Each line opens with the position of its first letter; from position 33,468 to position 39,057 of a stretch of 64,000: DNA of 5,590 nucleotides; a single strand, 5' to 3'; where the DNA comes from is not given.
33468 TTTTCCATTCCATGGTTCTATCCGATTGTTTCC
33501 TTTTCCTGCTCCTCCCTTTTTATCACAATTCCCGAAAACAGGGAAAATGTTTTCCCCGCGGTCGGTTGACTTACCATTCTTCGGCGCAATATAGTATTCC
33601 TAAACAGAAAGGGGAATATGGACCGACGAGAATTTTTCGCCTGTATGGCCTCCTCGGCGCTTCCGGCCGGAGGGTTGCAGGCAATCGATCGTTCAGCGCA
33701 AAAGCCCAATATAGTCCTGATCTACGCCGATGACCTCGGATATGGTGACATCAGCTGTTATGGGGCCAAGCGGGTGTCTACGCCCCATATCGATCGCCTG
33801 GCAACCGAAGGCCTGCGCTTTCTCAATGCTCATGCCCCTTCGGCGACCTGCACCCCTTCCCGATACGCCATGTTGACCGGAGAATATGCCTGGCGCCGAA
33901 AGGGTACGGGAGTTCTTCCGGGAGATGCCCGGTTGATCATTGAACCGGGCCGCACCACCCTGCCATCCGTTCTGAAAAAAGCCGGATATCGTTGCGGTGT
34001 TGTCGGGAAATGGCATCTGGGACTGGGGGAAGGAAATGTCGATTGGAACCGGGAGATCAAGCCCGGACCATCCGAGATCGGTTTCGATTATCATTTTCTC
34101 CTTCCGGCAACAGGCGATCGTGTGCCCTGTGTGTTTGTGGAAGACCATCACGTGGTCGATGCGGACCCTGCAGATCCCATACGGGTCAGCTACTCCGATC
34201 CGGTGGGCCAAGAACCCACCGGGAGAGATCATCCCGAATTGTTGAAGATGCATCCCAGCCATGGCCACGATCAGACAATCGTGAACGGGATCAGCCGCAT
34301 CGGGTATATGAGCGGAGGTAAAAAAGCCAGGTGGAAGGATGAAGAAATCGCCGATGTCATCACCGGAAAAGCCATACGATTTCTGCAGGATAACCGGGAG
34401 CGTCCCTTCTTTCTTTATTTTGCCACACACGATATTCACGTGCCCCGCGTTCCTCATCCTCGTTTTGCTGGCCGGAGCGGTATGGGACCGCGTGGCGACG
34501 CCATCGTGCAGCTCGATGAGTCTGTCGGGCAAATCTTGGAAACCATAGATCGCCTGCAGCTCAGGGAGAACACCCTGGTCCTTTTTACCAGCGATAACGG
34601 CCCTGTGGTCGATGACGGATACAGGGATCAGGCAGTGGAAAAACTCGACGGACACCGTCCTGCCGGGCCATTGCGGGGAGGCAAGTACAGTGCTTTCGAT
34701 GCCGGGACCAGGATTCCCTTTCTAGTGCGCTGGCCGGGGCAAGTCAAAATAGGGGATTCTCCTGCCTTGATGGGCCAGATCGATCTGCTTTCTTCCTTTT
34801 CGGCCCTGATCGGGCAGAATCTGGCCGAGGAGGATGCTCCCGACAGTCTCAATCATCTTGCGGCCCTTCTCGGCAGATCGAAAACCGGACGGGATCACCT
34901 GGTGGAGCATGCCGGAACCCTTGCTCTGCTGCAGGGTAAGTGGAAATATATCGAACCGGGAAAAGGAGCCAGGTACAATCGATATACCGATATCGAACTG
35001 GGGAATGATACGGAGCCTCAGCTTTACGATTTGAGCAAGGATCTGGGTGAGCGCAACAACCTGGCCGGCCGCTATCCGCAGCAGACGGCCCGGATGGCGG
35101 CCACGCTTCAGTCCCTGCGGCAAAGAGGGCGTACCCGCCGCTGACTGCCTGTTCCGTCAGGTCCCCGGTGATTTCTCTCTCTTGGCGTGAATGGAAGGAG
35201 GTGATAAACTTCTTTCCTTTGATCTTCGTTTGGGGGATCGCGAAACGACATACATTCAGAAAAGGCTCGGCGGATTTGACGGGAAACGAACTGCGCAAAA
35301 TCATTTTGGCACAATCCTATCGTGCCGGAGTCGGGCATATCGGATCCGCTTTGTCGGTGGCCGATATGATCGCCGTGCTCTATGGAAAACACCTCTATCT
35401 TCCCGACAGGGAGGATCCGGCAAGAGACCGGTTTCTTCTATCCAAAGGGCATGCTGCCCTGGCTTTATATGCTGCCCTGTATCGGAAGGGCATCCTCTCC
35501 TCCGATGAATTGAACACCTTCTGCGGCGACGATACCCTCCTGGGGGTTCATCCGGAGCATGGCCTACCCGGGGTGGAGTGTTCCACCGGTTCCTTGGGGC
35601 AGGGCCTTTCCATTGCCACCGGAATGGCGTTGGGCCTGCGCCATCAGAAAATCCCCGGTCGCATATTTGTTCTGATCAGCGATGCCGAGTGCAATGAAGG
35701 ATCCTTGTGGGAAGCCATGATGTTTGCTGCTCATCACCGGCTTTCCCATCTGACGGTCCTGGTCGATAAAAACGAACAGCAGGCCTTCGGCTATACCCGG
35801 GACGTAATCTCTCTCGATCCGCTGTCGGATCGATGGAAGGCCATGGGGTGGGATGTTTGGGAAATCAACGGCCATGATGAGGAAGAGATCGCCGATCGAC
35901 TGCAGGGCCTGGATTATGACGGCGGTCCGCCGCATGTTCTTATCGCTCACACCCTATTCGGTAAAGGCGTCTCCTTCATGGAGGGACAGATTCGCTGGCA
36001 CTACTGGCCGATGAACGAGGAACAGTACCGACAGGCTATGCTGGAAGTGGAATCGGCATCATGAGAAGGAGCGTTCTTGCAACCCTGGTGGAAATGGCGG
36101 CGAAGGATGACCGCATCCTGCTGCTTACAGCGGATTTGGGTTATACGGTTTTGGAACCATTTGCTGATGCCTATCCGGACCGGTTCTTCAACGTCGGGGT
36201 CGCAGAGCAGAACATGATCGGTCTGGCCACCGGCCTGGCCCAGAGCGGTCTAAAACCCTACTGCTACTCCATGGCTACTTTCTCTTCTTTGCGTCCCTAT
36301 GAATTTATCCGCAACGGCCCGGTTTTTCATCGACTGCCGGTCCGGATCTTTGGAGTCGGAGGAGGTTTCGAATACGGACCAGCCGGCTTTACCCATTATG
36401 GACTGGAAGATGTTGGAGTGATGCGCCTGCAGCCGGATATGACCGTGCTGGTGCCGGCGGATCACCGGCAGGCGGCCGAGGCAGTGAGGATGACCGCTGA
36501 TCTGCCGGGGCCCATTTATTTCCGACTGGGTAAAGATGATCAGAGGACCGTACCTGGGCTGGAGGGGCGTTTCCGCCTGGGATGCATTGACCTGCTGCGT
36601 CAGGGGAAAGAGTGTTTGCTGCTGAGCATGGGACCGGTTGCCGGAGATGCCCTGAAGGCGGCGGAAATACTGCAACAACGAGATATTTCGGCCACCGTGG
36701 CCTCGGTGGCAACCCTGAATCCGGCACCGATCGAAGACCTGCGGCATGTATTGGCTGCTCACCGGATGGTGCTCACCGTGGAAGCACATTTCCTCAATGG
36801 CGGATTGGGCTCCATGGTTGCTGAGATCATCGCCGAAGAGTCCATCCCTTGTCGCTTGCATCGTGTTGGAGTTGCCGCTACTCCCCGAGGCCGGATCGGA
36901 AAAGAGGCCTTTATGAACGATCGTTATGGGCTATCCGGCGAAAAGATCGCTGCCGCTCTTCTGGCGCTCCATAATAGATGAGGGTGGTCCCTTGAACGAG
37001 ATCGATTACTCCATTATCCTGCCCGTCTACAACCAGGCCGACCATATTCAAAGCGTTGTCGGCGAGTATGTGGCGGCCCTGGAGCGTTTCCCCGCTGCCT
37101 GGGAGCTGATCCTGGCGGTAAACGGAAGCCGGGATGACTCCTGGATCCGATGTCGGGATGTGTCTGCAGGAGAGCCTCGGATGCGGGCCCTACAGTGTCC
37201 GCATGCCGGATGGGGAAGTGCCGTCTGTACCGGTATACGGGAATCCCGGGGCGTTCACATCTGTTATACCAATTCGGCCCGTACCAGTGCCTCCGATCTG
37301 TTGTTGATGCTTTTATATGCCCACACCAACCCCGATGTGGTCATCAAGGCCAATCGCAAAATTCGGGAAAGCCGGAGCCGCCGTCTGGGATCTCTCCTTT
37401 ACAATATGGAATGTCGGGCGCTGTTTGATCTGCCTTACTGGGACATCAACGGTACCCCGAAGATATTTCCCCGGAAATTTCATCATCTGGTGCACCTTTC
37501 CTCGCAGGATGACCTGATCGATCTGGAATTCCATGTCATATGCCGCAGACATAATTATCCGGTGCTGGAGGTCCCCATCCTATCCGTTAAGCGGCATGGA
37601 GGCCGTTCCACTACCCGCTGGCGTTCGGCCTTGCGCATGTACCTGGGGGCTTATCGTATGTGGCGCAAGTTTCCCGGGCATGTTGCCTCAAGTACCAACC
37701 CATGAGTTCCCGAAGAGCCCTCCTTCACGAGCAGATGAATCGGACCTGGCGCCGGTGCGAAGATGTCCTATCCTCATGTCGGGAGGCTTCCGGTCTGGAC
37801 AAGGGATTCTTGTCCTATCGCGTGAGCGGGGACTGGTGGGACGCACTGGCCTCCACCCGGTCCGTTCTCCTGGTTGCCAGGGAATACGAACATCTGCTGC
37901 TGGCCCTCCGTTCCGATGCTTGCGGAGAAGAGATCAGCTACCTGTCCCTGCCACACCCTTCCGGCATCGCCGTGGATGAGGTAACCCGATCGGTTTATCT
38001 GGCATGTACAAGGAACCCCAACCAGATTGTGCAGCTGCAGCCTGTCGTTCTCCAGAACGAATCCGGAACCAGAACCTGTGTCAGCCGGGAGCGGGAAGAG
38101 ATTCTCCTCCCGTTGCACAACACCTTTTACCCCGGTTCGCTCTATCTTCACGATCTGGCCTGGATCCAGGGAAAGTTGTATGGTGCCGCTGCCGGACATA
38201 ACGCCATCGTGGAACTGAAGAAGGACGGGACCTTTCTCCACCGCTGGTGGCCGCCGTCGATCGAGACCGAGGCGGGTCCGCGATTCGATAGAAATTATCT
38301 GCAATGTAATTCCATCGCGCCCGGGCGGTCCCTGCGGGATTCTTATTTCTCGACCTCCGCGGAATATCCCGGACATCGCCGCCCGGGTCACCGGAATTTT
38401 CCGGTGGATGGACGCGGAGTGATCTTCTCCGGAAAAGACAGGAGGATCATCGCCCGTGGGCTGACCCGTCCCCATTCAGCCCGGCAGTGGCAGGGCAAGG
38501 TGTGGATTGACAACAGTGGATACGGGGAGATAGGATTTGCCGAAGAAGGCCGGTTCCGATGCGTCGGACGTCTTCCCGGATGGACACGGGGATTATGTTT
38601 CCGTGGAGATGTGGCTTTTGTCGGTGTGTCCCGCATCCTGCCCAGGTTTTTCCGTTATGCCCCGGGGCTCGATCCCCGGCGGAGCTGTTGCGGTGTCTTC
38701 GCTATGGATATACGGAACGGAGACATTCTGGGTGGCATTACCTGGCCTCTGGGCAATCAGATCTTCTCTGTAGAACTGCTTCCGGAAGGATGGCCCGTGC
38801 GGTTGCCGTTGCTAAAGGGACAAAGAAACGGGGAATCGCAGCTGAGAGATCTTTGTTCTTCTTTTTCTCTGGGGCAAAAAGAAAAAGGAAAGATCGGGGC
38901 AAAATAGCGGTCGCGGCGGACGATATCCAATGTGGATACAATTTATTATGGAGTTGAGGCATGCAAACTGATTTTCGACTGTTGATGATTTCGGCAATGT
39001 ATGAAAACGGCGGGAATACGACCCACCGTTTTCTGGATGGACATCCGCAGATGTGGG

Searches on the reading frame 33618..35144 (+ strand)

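Call 93: search_protein_families(library=pfam, proteins=[window:33618-35144:+], max_evalue=0.00001)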
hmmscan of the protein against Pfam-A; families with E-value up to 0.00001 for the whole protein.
window:33618-35144:+ (508 aa): 2 families
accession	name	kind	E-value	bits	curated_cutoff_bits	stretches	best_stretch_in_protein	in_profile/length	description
PF00884.28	Sulfatase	-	6.3e-50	170.6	25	1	30-399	1-300/301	Sulfatase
PF01663.27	Phosphodiest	-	1.1e-06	28.9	23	0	293-328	185-220/342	Type I phosphodiesterase / nucleotide pyrophosphatase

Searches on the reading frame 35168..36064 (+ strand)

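Call 93: search_protein_families(library=pfam, proteins=[window:35168-36064:+], max_evalue=0.00001)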
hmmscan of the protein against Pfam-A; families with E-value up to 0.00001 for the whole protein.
window:35168-36064:+ (298 aa): 1 family
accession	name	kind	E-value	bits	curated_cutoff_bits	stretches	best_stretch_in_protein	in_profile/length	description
PF00456.26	Transketolase_N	-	1.4e-35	123.3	22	1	42-289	9-270/334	Transketolase, thiamine diphosphate binding domain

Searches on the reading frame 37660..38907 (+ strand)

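Call 93: search_protein_families(library=pfam, proteins=[window:37660-38907:+], max_evalue=0.00001)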
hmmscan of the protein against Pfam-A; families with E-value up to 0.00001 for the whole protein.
window:37660-38907:+ (415 aa): 1 family
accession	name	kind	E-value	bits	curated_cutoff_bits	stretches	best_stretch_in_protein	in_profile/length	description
PF16261.11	DUF4915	-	1.5e-46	159.5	35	1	59-376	3-309/316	Domain of unknown function (DUF4915)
